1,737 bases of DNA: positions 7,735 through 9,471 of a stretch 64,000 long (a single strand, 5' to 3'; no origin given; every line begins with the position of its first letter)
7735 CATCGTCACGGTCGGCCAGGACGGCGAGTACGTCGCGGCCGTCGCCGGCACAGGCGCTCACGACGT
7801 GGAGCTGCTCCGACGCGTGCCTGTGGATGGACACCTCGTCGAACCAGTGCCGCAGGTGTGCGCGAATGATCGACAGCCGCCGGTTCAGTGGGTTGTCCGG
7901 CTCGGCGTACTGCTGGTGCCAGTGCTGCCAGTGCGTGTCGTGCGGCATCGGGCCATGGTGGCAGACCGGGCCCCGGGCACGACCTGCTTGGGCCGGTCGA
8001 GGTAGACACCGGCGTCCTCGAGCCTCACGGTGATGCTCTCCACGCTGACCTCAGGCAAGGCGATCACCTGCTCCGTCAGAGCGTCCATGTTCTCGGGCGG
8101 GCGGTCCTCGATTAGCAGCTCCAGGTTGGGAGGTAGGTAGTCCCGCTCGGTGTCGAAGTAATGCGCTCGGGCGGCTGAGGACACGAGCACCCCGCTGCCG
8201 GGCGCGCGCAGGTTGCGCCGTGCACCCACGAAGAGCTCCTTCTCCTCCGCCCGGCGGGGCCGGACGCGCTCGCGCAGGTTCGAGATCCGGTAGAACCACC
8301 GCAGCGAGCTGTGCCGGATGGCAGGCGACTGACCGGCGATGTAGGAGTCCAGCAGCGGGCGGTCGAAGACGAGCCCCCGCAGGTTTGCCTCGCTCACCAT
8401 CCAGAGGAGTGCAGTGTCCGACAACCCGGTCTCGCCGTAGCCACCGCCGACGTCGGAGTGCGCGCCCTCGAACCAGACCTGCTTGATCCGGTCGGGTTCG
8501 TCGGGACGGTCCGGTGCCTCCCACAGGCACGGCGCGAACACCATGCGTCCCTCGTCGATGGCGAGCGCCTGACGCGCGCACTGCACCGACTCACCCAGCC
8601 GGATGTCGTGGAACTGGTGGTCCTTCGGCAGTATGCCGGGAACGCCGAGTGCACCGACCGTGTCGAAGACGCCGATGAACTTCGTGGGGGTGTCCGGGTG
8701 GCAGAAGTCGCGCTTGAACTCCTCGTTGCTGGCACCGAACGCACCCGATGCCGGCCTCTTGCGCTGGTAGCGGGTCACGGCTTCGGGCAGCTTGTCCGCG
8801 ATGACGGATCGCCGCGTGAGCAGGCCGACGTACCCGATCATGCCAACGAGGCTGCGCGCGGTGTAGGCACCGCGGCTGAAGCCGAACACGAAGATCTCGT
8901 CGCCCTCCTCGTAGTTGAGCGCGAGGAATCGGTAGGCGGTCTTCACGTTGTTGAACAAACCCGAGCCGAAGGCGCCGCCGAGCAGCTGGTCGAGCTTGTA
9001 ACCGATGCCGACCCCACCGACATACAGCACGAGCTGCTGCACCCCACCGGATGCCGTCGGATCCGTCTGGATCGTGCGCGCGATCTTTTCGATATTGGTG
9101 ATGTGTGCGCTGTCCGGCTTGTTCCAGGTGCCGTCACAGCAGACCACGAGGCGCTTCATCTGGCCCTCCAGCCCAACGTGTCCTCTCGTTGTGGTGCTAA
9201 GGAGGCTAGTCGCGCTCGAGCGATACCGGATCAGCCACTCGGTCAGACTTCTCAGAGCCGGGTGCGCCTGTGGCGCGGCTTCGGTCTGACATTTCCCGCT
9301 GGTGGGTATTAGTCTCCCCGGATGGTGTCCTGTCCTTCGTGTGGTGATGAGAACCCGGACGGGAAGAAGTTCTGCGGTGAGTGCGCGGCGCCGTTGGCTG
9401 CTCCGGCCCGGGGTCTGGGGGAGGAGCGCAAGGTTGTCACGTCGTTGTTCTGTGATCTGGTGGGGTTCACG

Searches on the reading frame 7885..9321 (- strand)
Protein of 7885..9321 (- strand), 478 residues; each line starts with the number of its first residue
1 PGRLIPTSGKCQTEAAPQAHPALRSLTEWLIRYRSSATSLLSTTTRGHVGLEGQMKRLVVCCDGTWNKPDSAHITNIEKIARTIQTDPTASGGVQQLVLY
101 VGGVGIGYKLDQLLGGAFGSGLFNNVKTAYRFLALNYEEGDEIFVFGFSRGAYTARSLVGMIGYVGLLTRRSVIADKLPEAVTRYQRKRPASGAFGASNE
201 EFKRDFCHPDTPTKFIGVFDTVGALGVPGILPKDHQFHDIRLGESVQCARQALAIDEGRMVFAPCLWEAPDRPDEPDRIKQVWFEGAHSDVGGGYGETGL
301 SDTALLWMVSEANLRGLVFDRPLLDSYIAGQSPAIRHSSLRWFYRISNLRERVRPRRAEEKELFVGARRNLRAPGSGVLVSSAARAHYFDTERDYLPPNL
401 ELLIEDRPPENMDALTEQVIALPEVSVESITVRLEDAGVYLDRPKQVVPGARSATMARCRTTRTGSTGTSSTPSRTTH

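Call 14: search_protein_families(library=pfam, proteins=[window:7885-9321:-], max_evalue=0.01)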
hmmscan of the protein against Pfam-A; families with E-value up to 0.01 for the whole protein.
window:7885-9321:- (478 aa): 1 family
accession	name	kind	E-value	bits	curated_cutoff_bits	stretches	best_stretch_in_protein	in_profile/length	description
PF09994.14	T6SS_Tle1-like_cat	-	9e-80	268.5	27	1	56-311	1-287/287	T6SS, Phospholipase effector Tle1-like, catalytic domain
